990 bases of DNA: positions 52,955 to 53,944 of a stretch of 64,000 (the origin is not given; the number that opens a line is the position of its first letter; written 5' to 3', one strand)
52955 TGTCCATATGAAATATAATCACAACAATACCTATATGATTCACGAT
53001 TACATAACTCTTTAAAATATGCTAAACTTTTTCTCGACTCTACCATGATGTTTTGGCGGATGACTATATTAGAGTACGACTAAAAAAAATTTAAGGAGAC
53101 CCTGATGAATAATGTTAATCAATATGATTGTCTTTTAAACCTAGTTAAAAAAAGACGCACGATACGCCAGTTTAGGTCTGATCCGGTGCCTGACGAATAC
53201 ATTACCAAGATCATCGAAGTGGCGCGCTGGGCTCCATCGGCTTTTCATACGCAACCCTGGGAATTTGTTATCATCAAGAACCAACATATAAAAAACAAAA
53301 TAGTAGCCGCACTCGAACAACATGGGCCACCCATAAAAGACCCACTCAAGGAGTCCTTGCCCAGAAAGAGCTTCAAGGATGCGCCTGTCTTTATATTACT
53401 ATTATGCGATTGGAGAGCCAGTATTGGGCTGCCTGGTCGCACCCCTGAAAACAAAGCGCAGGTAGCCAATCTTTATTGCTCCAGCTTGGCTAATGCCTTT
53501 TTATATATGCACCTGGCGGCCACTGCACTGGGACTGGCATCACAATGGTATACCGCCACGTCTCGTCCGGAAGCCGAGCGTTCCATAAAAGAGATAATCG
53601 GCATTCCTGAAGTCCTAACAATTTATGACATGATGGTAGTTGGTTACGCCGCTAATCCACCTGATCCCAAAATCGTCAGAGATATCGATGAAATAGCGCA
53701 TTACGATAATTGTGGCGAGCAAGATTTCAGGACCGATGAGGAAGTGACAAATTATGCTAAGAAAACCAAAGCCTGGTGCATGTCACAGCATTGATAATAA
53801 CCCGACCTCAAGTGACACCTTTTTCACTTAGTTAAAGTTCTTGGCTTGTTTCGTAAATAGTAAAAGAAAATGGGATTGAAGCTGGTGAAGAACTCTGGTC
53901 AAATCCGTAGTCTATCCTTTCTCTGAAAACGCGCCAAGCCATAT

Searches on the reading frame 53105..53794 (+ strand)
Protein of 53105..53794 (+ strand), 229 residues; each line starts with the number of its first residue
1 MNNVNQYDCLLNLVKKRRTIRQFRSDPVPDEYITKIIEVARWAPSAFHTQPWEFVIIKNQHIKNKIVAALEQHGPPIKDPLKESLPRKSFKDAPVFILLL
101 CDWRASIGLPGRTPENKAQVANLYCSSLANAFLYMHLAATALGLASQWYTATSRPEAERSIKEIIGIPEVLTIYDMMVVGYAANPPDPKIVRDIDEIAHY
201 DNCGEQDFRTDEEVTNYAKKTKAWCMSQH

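Call 21: search_protein_families(library=pfam, proteins=[window:53105-53794:+])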
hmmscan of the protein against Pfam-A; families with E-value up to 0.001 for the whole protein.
window:53105-53794:+ (229 aa): 2 families
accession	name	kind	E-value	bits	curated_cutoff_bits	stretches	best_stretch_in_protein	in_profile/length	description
PF00881.29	Nitroreductase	-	8.1e-28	98.1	23.5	1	14-181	1-167/167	Nitroreductase family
PF14512.11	TM1586_NiRdase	-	1.4e-10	41.6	27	1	16-64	141-191/215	Putative TM nitroreductase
